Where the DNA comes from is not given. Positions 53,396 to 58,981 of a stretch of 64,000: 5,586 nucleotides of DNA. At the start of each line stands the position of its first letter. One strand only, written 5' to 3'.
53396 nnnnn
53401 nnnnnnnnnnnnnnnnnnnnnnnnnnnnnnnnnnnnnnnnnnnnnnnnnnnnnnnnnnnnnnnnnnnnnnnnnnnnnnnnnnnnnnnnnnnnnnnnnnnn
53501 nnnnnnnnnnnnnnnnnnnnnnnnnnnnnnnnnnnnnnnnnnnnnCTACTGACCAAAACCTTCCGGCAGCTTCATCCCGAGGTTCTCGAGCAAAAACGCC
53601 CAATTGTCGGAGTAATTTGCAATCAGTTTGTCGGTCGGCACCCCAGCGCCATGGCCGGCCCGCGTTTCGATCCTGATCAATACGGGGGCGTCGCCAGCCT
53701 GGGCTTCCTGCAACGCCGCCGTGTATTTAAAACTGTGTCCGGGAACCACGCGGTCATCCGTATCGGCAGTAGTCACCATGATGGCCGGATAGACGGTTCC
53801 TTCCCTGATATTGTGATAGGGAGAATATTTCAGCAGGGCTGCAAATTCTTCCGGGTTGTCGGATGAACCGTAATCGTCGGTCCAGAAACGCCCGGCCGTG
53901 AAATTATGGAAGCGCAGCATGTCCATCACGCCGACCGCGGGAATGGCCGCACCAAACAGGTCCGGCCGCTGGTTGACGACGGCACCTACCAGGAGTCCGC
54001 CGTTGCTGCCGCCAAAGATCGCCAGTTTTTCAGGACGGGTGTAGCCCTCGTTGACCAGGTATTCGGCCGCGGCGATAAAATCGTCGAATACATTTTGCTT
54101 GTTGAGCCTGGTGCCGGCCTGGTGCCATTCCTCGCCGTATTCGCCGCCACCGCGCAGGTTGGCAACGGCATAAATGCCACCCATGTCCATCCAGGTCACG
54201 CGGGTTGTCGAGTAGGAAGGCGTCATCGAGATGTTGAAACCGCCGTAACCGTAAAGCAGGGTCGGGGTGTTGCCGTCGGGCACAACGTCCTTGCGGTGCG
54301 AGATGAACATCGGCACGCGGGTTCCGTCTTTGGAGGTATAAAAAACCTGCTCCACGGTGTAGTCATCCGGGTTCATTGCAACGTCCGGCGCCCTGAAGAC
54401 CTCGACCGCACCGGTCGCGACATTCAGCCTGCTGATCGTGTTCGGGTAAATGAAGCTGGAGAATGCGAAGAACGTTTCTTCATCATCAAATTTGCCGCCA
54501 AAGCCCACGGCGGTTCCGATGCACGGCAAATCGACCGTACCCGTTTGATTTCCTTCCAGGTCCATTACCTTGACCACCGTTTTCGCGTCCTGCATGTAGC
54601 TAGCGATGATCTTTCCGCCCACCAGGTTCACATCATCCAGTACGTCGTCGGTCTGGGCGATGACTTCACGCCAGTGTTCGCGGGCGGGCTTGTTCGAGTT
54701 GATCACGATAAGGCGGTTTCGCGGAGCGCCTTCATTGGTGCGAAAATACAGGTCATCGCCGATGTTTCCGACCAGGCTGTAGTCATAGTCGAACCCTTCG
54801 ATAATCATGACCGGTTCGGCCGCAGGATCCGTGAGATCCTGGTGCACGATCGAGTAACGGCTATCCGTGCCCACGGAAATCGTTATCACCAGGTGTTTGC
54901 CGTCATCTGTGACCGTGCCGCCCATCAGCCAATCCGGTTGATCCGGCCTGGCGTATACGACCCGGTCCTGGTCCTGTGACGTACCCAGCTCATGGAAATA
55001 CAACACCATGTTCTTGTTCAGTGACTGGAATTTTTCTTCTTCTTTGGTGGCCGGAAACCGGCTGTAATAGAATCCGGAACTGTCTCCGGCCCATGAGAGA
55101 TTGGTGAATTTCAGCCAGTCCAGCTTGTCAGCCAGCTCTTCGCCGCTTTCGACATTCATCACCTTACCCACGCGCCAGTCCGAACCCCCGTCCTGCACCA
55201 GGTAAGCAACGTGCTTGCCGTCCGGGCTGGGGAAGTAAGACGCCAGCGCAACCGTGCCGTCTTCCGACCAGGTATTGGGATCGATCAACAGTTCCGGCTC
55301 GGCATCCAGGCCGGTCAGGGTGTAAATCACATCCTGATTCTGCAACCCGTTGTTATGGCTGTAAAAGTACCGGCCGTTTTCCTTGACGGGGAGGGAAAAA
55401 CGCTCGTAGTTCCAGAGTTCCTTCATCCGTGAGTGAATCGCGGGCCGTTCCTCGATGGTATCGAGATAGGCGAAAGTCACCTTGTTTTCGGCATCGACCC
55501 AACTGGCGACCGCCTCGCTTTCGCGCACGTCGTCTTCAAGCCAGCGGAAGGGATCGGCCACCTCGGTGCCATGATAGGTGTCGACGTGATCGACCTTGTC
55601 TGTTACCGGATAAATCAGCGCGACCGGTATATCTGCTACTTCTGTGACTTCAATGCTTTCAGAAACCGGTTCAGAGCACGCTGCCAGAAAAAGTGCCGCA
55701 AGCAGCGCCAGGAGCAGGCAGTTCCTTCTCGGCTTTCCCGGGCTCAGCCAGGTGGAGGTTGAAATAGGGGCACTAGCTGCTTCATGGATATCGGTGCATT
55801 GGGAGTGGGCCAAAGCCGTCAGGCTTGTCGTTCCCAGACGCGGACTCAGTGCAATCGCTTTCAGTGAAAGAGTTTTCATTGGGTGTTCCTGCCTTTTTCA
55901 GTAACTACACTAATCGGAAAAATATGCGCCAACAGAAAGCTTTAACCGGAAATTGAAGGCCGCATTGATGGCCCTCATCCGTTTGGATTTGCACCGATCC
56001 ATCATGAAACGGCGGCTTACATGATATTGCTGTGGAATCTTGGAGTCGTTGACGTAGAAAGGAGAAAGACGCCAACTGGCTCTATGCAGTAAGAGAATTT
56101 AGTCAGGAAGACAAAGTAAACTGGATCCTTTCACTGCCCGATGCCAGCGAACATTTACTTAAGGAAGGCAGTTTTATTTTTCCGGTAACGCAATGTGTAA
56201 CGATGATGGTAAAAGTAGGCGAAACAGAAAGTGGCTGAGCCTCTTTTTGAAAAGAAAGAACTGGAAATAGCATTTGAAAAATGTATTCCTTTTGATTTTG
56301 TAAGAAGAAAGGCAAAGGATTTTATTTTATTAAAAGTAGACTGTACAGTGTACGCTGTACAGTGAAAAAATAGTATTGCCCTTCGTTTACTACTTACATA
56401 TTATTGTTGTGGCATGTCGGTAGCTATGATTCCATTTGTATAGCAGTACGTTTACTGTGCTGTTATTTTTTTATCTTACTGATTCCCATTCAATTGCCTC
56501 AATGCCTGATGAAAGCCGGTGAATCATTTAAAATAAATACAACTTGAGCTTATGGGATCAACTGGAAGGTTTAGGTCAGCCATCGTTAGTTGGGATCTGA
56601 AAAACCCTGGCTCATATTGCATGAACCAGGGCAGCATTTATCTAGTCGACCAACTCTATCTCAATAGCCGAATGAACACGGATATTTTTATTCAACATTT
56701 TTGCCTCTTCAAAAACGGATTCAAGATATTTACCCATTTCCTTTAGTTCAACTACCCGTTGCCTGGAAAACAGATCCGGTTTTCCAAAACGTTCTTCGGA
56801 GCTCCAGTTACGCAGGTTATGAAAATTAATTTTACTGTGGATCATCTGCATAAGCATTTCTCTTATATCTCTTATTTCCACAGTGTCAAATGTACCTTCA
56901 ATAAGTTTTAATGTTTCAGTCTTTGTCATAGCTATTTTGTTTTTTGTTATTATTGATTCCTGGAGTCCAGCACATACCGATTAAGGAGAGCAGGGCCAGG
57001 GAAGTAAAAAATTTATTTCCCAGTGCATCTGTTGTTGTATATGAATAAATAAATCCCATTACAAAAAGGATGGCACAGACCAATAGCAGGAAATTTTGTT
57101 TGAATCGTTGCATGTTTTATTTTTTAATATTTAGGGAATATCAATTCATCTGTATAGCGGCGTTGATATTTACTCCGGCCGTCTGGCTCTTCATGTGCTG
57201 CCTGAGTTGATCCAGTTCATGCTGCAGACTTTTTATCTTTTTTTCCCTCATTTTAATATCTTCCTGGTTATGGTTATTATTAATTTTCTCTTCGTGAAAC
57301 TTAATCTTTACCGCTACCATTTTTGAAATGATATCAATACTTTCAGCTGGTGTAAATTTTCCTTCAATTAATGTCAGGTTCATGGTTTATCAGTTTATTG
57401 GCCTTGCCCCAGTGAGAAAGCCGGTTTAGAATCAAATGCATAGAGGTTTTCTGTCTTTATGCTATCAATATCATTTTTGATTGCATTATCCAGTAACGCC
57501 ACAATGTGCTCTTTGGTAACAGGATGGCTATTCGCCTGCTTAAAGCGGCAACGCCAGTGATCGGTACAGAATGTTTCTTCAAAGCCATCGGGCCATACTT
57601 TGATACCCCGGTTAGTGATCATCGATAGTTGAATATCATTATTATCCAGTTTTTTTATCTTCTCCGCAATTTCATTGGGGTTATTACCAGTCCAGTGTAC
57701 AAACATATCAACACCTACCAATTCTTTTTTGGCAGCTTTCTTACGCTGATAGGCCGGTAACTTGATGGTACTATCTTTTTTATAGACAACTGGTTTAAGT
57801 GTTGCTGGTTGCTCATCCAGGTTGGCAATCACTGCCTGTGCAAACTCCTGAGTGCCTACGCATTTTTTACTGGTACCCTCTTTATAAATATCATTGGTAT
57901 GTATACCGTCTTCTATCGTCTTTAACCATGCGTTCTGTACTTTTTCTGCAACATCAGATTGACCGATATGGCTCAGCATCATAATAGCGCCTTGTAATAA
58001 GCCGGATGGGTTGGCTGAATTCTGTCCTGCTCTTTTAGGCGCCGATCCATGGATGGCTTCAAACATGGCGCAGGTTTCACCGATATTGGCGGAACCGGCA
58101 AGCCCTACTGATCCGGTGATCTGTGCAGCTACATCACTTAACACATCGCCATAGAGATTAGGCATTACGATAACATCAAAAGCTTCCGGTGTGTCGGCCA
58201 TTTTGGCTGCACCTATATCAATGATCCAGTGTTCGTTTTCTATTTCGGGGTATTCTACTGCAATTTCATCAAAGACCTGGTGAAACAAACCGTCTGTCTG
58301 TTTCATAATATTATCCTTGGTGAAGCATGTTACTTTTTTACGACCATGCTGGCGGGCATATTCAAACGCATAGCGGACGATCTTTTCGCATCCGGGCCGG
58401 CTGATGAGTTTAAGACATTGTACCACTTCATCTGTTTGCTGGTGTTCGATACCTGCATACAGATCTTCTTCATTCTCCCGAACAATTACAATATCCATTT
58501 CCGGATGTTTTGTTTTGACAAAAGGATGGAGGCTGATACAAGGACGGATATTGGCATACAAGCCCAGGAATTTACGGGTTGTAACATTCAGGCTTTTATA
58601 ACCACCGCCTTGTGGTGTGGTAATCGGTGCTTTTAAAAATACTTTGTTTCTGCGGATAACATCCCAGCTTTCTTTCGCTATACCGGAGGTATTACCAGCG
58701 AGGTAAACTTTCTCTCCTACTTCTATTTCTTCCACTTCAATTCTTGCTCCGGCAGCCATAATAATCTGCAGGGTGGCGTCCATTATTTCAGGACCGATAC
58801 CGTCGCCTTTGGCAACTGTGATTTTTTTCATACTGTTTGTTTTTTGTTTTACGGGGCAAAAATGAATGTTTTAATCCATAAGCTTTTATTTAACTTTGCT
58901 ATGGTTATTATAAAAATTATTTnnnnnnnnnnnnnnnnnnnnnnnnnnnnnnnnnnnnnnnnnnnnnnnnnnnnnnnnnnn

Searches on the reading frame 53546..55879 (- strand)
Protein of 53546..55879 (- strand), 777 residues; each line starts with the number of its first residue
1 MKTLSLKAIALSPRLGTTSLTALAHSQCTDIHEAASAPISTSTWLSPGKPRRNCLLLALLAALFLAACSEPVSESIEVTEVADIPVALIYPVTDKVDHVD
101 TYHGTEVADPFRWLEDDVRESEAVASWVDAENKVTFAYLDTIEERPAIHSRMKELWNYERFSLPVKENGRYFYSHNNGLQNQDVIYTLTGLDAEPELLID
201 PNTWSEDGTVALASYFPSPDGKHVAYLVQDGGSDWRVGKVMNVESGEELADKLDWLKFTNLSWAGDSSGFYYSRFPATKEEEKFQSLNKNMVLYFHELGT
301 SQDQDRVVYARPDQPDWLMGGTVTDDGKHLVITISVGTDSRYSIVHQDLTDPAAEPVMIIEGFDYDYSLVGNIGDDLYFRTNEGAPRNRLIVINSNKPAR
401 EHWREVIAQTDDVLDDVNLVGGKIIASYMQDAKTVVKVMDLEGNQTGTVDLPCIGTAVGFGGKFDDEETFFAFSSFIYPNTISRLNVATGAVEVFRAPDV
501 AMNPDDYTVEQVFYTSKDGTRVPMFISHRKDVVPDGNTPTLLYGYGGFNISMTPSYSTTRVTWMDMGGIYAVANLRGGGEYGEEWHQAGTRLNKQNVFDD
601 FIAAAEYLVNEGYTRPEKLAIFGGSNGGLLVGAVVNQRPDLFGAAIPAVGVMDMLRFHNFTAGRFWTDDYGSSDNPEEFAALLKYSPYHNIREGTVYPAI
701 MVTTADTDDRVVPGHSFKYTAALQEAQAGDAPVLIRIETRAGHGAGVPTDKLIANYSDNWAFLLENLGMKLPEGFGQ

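Call 11: search_protein_families(library=pfam, proteins=[window:53546-55879:-], max_evalue=0.01)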
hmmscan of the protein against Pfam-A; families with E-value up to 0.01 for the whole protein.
window:53546-55879:- (777 aa): 2 families
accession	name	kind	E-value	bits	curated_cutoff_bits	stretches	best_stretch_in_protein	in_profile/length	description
PF02897.21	Peptidase_S9_N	-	1.5e-117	393.3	24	1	91-496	1-412/414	Prolyl oligopeptidase, N-terminal beta-propeller domain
PF00326.27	Peptidase_S9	-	2e-65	220.7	22.6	1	555-769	2-212/213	Prolyl oligopeptidase family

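Call 12: search_protein_families(library=ncbifam, proteins=[window:53546-55879:-], max_evalue=0.01)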
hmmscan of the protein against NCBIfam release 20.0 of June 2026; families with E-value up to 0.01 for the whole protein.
window:53546-55879:- (777 aa): 3 families
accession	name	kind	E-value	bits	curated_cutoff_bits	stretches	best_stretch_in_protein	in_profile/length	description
NF007511.0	PRK10115.1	equivalog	6.9e-68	229.7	1313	1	91-763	3-672/686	oligopeptidase B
NF053518.1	DipepPtdsDpp5Prph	equivalog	6.2e-09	34.9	900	1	473-671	358-561/655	dipeptidyl-peptidase Dpp5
NF050058.1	e_dPHAscl_type1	hypoth_equivalog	0.0015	18.1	150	1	602-722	89-203/276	extracellular catalytic domain type 1 short-chain-length polyhydroxyalkanoate depolymerase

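Call 14: find_encoding_contigs(protein=window:53546-55879:-, flank=10000, max_places=10)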
Protein window:53546-55879:- (777 aa): no gene with exactly this product is on record in the collection.

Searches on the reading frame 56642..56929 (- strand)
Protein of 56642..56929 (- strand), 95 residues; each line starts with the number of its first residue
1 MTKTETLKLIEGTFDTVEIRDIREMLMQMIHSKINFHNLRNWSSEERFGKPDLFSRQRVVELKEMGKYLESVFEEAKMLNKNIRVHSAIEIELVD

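Call 11: search_protein_families(library=pfam, proteins=[window:56642-56929:-], max_evalue=0.01)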
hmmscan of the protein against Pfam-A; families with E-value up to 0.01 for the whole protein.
window:56642-56929:- (95 aa): 0 families

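Call 12: search_protein_families(library=ncbifam, proteins=[window:56642-56929:-], max_evalue=0.01)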
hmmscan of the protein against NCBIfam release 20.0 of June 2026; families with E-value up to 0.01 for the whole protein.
window:56642-56929:- (95 aa): 0 families

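Call 16: find_encoding_contigs(protein=window:56642-56929:-, flank=10000, max_places=10)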
Protein window:56642-56929:- (95 aa): 3 contigs read that carry it; 3 places shown.
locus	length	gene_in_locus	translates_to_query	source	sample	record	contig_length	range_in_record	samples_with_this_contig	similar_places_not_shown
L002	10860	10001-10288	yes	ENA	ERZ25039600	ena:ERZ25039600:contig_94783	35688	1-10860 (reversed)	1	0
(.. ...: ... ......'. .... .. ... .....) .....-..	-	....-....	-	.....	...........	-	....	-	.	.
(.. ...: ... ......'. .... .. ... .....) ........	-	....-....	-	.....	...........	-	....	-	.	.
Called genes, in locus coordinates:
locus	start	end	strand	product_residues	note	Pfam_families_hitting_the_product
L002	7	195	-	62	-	PF13738:Pyr_redox_3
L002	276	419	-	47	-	PF13738:Pyr_redox_3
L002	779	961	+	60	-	-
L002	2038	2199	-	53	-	PF12732:YtxH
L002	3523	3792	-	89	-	PF00849:PseudoU_synth_2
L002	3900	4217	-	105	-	-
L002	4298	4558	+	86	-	-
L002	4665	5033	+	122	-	-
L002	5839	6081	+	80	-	-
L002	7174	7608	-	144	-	PF03466:LysR_substrate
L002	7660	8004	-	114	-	PF00126:HTH_1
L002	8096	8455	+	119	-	PF00180:Iso_dh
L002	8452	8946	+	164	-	PF00180:Iso_dh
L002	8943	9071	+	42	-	PF00180:Iso_dh (weak)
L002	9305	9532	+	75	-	PF18324:Isocitrate_DH_C_bact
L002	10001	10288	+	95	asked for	-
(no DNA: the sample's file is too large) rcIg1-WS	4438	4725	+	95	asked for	-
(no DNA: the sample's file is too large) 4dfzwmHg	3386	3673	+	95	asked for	-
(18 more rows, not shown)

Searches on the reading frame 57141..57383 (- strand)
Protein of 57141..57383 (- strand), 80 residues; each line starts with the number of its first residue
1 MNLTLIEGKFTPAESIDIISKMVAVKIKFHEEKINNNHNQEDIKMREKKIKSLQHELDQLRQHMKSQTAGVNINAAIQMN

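Call 11: search_protein_families(library=pfam, proteins=[window:57141-57383:-], max_evalue=0.01)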
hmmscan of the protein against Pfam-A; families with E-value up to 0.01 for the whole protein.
window:57141-57383:- (80 aa): 3 families
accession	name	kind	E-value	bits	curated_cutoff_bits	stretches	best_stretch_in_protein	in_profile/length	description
PF25100.1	DUF7809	-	0.0022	18.7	27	1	11-68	20-75/160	Domain of unknown function (DUF7809)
PF07798.16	CCDC90-like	-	0.0068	16.7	33.5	0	34-80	66-111/175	Coiled-coil domain-containing protein 90-like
PF17871.7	AAA_lid_9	-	0.0086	16.4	22.8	0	6-67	40-95/104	AAA lid domain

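Call 12: search_protein_families(library=ncbifam, proteins=[window:57141-57383:-], max_evalue=0.01)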
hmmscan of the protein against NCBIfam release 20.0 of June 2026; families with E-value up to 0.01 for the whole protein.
window:57141-57383:- (80 aa): 0 families

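Call 65: find_encoding_contigs(protein=window:57141-57383:-, flank=6000, max_places=10)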
Protein window:57141-57383:- (80 aa): 2 contigs read that carry it; 2 places shown.
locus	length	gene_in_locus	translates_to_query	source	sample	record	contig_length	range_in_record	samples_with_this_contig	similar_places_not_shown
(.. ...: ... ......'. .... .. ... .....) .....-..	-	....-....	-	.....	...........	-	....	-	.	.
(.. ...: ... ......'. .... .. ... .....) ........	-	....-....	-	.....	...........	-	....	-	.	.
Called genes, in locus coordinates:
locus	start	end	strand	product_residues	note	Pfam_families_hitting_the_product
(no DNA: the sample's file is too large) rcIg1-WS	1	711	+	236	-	?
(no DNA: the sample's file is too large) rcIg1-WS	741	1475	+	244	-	PF04377:ATE_C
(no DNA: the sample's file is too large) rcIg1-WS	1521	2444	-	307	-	PF00126:HTH_1, PF03466:LysR_substrate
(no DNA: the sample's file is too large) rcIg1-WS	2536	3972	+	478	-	PF00180:Iso_dh, PF18324:Isocitrate_DH_C_bact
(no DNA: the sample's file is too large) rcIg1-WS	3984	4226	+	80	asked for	-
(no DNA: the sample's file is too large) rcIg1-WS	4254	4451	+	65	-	-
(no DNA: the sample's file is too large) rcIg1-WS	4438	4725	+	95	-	-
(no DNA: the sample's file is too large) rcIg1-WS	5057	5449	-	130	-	-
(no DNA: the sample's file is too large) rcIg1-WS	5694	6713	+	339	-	PF01594:AI-2E_transport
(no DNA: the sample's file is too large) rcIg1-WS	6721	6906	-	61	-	?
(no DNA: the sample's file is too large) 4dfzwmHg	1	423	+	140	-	?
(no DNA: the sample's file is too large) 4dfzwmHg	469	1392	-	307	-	PF00126:HTH_1, PF03466:LysR_substrate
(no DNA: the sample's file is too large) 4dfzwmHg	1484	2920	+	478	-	PF00180:Iso_dh, PF18324:Isocitrate_DH_C_bact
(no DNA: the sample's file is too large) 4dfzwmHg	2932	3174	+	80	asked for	-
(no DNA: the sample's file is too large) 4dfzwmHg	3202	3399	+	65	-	-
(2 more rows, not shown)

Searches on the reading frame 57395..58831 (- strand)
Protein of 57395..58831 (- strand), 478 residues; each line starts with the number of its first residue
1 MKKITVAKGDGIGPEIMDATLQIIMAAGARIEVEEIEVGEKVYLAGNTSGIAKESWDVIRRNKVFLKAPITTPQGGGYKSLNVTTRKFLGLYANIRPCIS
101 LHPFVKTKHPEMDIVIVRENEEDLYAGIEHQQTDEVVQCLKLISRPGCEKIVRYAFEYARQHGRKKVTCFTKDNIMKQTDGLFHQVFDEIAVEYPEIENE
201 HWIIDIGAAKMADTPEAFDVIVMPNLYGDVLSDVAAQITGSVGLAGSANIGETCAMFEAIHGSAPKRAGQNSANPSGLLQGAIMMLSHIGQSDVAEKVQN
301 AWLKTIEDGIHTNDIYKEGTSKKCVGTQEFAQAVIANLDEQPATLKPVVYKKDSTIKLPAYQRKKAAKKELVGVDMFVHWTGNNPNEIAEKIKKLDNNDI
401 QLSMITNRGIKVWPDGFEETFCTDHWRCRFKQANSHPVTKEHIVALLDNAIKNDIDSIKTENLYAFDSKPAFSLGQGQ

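Call 11: search_protein_families(library=pfam, proteins=[window:57395-58831:-], max_evalue=0.01)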
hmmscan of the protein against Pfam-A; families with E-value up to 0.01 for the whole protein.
window:57395-58831:- (478 aa): 2 families
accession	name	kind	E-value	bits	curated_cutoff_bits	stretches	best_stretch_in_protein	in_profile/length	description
PF00180.25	Iso_dh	-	1.4e-96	324.2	27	1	3-334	1-348/348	Isocitrate/isopropylmalate dehydrogenase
PF18324.6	Isocitrate_DH_C_bact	-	1.1e-46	157.8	25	1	369-478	1-110/110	Bacterial isocitrate dehydrogenase, C-terminal domain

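Call 12: search_protein_families(library=ncbifam, proteins=[window:57395-58831:-], max_evalue=0.01)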
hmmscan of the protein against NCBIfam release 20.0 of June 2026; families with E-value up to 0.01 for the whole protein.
window:57395-58831:- (478 aa): 18 families
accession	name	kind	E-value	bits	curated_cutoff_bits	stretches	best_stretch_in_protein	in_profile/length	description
NF006673.0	PRK09222.1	equivalog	2.6e-239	795.1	509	1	2-478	5-482/482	NADP-dependent isocitrate dehydrogenase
TIGR02924.1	ICDH_alpha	equivalog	8.9e-220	730.7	561.35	1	3-472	2-473/473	isocitrate dehydrogenase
NF006529.0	PRK08997.1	equivalog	4.8e-98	328.2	510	1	2-338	4-335/335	isocitrate dehydrogenase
TIGR00175.1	mito_nad_idh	equivalog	2.7e-95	319.4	432.4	1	3-337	5-333/334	isocitrate dehydrogenase (NAD(+))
TIGR02088.1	LEU3_arch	subfamily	3.1e-88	296.1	409.8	1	4-320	1-315/324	isopropylmalate/isohomocitrate dehydrogenases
NF040626.1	AksF2_Meth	equivalog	1e-84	284.7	540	1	1-339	1-331/333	homoisocitrate dehydrogenase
NF040619.1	AksF_Meth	equivalog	1.5e-74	251.2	500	1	1-315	1-330/343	homoisocitrate dehydrogenase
TIGR00183.1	prok_nadp_idh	equivalog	2.7e-68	230.7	567.3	3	206-339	284-417/417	isocitrate dehydrogenase (NADP(+))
NF005036.0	PRK06451.1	equivalog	3.6e-65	220.3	484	3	209-339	280-409/412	NADP-dependent isocitrate dehydrogenase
NF002898.0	PRK03437.1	equivalog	1e-62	212.5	393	1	3-335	6-342/347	3-isopropylmalate dehydrogenase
TIGR02089.1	TTC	equivalog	2.1e-61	207.8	470.4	1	3-324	5-344/352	tartrate dehydrogenase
NF005425.0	PRK07006.1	equivalog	3.9e-60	203.8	490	2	140-338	198-416/416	NADP-dependent isocitrate dehydrogenase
NF006048.0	PRK08194.1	equivalog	5.7e-58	196.7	501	1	3-338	5-349/352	tartrate dehydrogenase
NF040855.1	iso_homocit_dh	equivalog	2.7e-57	194.6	680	1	1-322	1-309/345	isocitrate--homoisocitrate dehydrogenase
TIGR00169.1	leuB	equivalog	2.7e-50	171.4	353.2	1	3-323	1-340/349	3-isopropylmalate dehydrogenase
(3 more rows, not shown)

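Call 13: find_encoding_contigs(protein=window:57395-58831:-, flank=10000, max_places=10)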
Protein window:57395-58831:- (478 aa): 2 contigs read that carry it; 2 places shown.
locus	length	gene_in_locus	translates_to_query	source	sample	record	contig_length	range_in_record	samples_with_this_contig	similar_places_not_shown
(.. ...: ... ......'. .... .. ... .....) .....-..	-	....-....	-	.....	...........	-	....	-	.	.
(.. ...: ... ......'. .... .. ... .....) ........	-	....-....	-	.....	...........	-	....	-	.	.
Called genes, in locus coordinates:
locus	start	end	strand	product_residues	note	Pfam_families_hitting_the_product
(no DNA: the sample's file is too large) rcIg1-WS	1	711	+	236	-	?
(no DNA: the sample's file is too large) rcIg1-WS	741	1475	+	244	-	PF04377:ATE_C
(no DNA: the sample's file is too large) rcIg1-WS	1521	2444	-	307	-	PF00126:HTH_1, PF03466:LysR_substrate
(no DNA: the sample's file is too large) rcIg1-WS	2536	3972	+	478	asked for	PF00180:Iso_dh, PF18324:Isocitrate_DH_C_bact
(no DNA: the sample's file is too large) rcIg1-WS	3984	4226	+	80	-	-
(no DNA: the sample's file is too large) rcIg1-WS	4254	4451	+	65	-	-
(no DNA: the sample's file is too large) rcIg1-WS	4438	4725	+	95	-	-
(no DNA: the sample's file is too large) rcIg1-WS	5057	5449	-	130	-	-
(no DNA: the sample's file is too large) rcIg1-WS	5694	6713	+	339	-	PF01594:AI-2E_transport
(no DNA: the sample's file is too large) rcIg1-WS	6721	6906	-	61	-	?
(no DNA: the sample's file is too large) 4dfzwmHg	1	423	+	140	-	?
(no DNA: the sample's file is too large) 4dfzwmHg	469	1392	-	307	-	PF00126:HTH_1, PF03466:LysR_substrate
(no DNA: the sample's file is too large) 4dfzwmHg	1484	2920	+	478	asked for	PF00180:Iso_dh, PF18324:Isocitrate_DH_C_bact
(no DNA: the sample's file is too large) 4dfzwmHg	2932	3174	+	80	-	-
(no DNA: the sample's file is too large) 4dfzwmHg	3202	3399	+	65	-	-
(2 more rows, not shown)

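Call 18: find_related_loci(query=window:57395-58831:-, collection=genome_contigs, flank=10000)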
Query window:57395-58831:- (478 aa) in genome_contigs; peptide patterns used: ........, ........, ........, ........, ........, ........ (x = any residue, [..] = any of these).
600 stretches matched a pattern (row limit reached: there are more); 595 encode a relative of the query (tblastn E <= 1e-3); the best 80 are kept; 80 distinct loci.
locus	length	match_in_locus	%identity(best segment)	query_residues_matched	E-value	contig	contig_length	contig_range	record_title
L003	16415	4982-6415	83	1-478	0e+0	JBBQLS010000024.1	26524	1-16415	MAG: Chitinophagales bacterium isolate Co_metawrap_482 Cmw_482_k141_938187_length_26524_cov_53.2071, whole genome shotgu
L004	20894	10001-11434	83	1-478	0e+0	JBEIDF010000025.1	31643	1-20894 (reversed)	MAG: Lewinellaceae bacterium isolate Sample-101-S75-bin-18 Sample_101_S75-bin_18-k141_564353, whole genome shotgun seque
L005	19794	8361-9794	82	1-478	0e+0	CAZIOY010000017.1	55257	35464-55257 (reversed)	MAG TPA_asm: uncultured Ohtaekwangia sp. isolate SRP128246_co1_420 genome assembly, contig: NODE_613_length_55257_cov_12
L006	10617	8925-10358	83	1-478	0e+0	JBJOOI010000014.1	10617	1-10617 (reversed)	MAG: Bacteroidota bacterium isolate umpqua_2019_sw_WHONDRS-S19S_0079_F_bin.12 scaffold_1226, whole genome shotgun sequen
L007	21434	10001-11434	82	1-478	0e+0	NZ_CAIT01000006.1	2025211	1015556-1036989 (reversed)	Fibrisoma limi BUZ 3 strain type strain:BUZ 3, whole genome shotgun sequence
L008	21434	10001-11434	82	1-478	0e+0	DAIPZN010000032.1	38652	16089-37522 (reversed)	MAG TPA_asm: Cyclobacteriaceae bacterium isolate CTOTU10755 NODE_315_length_38652_cov_10.568257, whole genome shotgun se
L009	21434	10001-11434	82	1-478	0e+0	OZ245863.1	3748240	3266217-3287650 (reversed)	MAG: Bacteroidia bacterium isolate 862c75a2-6996-4fe0-bbec-c80beff68386 genome assembly, chromosome: 1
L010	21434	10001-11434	81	1-478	0e+0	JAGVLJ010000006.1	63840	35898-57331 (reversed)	MAG: Bacteroidia bacterium isolate SW_8 c_000000133439, whole genome shotgun sequence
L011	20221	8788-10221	82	1-478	0e+0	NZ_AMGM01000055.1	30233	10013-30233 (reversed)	Cecembia lonarensis LW9 contig000055, whole genome shotgun sequence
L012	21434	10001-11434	81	1-478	0e+0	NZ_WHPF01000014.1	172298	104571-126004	Limnovirga soli strain KCS-6 14, whole genome shotgun sequence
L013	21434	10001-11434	81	1-478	0e+0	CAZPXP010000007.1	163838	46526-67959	MAG TPA_asm: uncultured Ferruginibacter sp. isolate SRP292972_co3_135 genome assembly, contig: NODE_128_length_163838_co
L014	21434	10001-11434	81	1-478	0e+0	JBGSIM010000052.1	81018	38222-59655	MAG: Cyclobacteriaceae bacterium isolate JTS-AC130 k141_3964569, whole genome shotgun sequence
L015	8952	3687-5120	83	1-478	0e+0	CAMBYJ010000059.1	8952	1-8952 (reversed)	MAG: Chitinophaga pinensis isolate GH-07nov19-206 genome assembly, contig: GH-07nov19-C13732, whole genome shotgun seque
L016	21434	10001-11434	81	1-478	0e+0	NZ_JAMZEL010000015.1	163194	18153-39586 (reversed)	Runella salmonicolor strain S5 contig15, whole genome shotgun sequence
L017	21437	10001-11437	81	1-478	0e+0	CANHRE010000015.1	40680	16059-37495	MAG: Flavobacteriales bacterium isolate RE-26jul17-153 genome assembly, contig: RE-26jul17-C1015, whole genome shotgun s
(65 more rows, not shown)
